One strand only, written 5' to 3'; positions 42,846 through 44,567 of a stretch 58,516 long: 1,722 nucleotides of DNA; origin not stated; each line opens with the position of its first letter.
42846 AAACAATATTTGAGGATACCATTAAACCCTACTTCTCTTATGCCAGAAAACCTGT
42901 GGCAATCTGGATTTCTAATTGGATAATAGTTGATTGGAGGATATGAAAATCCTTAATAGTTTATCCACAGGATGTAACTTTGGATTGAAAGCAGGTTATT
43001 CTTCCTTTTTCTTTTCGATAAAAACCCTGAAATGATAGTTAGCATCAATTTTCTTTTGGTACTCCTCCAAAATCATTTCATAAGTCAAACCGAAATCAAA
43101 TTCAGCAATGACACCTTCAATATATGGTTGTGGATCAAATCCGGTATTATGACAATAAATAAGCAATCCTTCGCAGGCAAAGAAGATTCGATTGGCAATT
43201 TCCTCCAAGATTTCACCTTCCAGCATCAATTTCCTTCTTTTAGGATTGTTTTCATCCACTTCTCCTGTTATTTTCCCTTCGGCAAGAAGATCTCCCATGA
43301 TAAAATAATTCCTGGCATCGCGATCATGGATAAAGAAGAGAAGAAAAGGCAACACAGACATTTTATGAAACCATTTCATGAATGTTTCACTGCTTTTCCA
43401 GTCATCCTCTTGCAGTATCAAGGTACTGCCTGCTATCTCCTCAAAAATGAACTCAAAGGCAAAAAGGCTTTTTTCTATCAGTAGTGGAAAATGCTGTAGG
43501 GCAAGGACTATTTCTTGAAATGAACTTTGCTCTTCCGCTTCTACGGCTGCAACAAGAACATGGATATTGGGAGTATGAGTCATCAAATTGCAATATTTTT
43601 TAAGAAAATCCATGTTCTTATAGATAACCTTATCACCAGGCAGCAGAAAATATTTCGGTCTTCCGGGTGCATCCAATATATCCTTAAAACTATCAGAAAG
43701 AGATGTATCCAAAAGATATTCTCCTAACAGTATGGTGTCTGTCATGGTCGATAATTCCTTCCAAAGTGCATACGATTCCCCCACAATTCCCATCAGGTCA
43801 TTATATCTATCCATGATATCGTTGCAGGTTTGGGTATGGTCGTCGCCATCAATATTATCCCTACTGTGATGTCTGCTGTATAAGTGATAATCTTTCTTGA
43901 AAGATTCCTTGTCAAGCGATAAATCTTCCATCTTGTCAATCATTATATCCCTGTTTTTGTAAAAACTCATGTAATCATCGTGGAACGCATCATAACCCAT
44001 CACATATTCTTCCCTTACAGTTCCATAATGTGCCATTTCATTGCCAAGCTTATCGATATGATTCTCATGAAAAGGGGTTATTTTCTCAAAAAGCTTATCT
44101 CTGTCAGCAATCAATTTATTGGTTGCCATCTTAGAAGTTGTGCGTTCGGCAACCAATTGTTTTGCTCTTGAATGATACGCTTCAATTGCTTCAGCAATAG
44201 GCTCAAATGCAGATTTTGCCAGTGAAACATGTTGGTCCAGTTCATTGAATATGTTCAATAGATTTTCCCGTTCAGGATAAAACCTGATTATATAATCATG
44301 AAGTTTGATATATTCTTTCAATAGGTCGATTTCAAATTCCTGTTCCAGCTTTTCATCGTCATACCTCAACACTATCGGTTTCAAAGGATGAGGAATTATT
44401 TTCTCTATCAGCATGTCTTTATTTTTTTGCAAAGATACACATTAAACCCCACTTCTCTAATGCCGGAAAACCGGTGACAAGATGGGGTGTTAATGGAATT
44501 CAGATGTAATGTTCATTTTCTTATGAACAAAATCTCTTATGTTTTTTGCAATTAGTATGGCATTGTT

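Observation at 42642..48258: A ~5.4-kb accessory island inserted into the 3' end of a small Cys/His-rich gene, bounded by ~175-bp direct repeats, with no integrase in sight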

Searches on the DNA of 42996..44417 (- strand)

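Call 75: search_rna_families(sources=[L030, L027, L024, L021], threshold=evalue, max_evalue=1)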
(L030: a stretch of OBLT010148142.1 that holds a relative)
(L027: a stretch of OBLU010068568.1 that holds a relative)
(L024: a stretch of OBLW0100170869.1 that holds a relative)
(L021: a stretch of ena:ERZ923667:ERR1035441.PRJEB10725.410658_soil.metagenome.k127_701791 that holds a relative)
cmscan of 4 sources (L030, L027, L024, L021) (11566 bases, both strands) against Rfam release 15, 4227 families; matches with E-value up to 1: 0.
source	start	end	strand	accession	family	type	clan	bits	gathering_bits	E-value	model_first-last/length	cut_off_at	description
